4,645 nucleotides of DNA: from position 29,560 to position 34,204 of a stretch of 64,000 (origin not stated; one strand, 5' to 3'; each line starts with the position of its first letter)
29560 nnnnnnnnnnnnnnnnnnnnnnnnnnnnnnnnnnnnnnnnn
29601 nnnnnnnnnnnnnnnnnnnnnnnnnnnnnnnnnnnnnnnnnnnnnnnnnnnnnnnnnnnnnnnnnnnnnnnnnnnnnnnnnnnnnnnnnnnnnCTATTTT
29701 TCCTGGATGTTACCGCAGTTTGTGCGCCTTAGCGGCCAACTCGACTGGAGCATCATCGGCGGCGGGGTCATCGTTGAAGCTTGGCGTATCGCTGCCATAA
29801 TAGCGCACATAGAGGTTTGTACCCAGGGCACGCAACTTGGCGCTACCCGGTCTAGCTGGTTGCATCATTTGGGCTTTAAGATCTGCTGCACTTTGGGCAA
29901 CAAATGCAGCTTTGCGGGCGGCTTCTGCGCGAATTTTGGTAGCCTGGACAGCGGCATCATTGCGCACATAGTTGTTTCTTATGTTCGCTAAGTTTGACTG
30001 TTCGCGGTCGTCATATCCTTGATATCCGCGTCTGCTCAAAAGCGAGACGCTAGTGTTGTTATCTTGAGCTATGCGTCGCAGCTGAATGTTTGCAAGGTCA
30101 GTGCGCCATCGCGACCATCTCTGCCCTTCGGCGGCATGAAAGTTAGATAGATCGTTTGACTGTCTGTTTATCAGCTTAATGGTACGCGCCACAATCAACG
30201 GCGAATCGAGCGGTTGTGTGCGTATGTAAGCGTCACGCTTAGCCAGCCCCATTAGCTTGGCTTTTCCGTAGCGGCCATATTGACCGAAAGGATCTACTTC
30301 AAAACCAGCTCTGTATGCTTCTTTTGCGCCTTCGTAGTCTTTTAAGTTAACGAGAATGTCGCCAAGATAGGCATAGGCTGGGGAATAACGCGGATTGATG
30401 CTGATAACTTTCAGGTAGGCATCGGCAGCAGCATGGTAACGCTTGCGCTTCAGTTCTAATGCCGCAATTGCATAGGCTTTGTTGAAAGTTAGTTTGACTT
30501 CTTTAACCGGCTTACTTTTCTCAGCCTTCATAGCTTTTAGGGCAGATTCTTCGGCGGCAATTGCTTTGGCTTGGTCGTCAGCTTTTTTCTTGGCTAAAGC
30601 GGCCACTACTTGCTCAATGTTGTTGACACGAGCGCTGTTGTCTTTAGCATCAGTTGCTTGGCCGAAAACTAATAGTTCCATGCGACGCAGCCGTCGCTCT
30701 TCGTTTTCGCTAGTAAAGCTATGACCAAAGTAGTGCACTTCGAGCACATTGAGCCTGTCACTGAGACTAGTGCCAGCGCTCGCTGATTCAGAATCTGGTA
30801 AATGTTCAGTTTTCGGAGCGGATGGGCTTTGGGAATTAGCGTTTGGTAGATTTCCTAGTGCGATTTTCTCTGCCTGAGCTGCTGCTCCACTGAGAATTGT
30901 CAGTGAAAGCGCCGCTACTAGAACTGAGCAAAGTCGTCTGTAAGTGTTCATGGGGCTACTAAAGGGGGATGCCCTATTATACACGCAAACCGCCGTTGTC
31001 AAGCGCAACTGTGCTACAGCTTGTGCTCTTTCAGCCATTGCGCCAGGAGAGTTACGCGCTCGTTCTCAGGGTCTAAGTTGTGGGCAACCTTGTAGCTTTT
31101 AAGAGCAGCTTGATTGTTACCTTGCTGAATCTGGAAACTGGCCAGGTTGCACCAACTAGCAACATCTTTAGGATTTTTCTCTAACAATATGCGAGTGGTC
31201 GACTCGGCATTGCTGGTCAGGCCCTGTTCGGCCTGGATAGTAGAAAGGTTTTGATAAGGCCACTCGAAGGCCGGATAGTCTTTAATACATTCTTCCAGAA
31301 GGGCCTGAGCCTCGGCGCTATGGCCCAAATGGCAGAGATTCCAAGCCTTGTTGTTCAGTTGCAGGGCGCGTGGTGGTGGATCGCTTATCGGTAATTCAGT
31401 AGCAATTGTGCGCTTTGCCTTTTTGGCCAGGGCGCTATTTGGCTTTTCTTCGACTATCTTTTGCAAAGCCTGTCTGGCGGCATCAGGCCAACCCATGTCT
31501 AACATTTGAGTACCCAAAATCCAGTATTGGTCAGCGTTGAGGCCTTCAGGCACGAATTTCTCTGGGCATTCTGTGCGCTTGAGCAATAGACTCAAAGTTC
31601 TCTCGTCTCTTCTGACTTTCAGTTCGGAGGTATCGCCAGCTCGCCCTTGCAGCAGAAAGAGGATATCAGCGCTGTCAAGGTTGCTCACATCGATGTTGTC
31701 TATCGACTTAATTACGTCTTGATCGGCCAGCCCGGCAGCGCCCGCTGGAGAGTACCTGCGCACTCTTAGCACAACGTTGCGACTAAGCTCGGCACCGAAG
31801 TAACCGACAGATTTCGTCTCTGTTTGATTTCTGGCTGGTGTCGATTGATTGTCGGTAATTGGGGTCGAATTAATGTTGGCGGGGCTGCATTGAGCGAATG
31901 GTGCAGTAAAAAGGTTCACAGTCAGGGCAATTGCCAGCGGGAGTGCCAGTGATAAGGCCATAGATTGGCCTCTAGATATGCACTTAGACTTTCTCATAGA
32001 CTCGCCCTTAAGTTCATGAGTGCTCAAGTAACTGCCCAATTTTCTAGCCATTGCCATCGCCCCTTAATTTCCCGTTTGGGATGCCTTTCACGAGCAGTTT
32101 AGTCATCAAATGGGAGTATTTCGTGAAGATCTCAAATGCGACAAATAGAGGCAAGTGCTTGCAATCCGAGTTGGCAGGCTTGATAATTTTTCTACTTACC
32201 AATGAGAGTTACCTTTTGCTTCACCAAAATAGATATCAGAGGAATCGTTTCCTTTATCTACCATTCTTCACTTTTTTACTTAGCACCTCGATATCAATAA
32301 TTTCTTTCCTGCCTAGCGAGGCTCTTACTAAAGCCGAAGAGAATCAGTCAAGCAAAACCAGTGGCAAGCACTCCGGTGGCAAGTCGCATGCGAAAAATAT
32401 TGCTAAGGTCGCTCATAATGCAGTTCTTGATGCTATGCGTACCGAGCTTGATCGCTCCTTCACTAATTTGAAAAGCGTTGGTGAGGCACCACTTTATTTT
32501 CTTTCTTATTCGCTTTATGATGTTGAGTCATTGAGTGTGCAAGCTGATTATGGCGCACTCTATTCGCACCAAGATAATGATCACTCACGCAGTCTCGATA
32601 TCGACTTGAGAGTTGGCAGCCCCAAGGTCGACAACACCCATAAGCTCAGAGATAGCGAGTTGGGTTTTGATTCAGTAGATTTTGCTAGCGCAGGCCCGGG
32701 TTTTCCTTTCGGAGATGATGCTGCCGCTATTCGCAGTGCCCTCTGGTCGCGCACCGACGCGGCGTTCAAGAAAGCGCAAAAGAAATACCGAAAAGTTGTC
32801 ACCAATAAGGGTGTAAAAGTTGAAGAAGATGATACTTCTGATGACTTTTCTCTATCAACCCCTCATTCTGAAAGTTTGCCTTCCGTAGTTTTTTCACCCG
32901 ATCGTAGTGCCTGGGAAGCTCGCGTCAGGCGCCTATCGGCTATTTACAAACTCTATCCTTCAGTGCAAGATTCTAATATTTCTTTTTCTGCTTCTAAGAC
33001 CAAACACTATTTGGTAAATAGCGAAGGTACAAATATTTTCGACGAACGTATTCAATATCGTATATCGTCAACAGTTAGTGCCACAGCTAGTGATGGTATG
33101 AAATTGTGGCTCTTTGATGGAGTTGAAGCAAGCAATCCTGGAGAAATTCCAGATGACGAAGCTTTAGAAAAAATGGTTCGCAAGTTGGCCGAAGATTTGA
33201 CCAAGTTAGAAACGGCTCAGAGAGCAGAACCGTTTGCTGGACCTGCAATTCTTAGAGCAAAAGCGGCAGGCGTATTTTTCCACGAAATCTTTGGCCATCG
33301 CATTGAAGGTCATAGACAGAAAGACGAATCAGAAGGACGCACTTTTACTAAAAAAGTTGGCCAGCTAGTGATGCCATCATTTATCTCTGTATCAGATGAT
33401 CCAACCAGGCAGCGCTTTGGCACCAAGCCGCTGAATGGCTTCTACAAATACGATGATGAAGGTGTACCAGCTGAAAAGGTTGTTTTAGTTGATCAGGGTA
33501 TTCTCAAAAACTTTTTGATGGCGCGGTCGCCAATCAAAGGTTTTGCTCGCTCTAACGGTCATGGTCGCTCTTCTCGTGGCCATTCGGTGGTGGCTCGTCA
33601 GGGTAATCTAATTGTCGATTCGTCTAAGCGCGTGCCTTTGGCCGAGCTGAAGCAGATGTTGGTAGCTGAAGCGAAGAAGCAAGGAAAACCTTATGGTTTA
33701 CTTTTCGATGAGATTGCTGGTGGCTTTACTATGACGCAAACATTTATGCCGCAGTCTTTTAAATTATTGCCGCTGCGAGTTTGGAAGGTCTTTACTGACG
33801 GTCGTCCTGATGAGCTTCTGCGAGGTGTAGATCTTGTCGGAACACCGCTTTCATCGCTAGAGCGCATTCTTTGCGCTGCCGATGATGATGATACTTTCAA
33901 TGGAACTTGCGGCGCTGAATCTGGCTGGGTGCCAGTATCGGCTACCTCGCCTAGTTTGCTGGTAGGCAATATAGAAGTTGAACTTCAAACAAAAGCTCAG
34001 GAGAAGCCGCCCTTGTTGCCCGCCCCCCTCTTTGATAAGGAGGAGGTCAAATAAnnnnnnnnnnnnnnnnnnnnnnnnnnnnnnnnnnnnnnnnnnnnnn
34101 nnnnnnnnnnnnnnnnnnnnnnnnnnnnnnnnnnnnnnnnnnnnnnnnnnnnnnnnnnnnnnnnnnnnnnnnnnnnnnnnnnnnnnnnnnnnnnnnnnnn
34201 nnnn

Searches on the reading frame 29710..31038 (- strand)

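Call 21: search_protein_families(library=pfam, proteins=[window:29710-31038:-], max_evalue=0.01)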
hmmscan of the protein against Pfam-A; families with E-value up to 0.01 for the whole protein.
window:29710-31038:- (442 aa): 7 families
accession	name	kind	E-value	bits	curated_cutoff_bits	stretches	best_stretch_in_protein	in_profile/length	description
PF00515.34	TPR_1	-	1.6e-07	31.3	27.8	1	221-250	3-32/34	Tetratricopeptide repeat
PF07719.23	TPR_2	-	2.3e-07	30.9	27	1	221-250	3-32/34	Tetratricopeptide repeat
PF13431.12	TPR_17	-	1.2e-05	25.6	24.4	1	207-239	1-33/34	Tetratricopeptide repeat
PF13181.12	TPR_8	-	3.9e-05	23.9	25.7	1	221-250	3-32/34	Tetratricopeptide repeat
PF14559.12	TPR_19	-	0.0002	22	25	1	196-251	2-57/68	Tetratricopeptide repeat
PF25063.1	ARM_TT21_C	-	0.0016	18.7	35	1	140-248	51-158/209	Tetratricopeptide repeat protein 21 C-terminal ARM domain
PF13414.12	TPR_11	-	0.003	17.7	26.8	0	197-231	6-40/42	TPR repeat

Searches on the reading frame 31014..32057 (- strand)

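Call 21: search_protein_families(library=pfam, proteins=[window:31014-32057:-], max_evalue=0.01)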
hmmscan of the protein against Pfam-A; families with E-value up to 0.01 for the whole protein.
window:31014-32057:- (347 aa): 15 families
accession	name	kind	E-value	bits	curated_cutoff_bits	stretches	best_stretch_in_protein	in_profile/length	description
PF07719.23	TPR_2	-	9.7e-11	41.4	27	1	301-332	3-34/34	Tetratricopeptide repeat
PF14559.12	TPR_19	-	2e-10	41.3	25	1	246-301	6-60/68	Tetratricopeptide repeat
PF13428.12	TPR_14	-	3.8e-10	39.9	23.5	0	178-212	4-38/44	Tetratricopeptide repeat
PF13180.12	PDZ_2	-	3e-08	34.3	27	1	93-157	13-76/80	PDZ domain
PF13174.12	TPR_6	-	1.6e-07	31.9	26.3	0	238-262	7-31/33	Tetratricopeptide repeat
PF17820.7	PDZ_6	-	2.4e-07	30.8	27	1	95-150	1-54/54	PDZ domain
PF13431.12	TPR_17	-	2.5e-07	30.9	24.4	1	292-319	6-33/34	Tetratricopeptide repeat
PF13181.12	TPR_8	-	3.1e-07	30.5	25.7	0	301-332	3-34/34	Tetratricopeptide repeat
PF23914.1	TPR_CcmH_CycH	-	1.7e-06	28.4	42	1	289-337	40-88/158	Cytochrome c-type biogenesis protein H TPR domain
PF13432.12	TPR_16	-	2.7e-05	25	32.7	0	277-326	9-58/65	Tetratricopeptide repeat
PF00515.34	TPR_1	-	0.00015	21.8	27.8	0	300-332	2-34/34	Tetratricopeptide repeat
PF13424.12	TPR_12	-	0.00028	21.5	30.1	0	286-329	32-75/77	Tetratricopeptide repeat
PF13371.12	TPR_9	-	0.00084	19.7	35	0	291-341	21-71/73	Tetratricopeptide repeat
PF13414.12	TPR_11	-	0.001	19.2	26.8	0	311-333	6-28/42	TPR repeat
PF13429.12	TPR_15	-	0.0011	18.8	26.2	0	292-336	142-183/280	Tetratricopeptide repeat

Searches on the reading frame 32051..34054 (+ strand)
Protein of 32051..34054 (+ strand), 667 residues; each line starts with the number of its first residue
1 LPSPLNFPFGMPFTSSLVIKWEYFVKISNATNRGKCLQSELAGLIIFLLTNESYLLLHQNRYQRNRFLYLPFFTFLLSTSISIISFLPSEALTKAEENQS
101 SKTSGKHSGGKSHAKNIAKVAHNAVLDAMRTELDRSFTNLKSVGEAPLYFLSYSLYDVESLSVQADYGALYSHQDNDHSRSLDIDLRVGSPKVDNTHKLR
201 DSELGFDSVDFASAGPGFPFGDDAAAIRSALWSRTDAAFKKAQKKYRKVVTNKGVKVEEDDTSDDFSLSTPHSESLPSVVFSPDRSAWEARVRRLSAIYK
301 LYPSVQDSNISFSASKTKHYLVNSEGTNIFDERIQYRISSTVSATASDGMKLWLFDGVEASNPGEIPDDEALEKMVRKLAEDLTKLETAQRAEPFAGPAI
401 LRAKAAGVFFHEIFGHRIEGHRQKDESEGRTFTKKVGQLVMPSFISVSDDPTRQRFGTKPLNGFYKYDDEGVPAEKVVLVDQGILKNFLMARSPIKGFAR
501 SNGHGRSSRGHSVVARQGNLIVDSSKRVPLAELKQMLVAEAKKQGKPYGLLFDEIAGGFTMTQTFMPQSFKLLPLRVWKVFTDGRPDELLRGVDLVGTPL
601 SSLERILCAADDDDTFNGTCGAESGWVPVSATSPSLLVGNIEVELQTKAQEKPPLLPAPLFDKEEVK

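Call 21: search_protein_families(library=pfam, proteins=[window:32051-34054:+], max_evalue=0.01)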
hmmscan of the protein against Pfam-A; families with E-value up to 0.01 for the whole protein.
window:32051-34054:+ (667 aa): 2 families
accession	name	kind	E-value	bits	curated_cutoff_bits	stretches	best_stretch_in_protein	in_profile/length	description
PF19289.4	PmbA_TldD_3rd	-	3.9e-25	88.8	22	1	398-643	5-218/220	PmbA/TldA metallopeptidase C-terminal domain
PF19290.4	PmbA_TldD_2nd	-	0.00013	22.8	20.9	1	294-382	17-104/109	PmbA/TldA metallopeptidase central domain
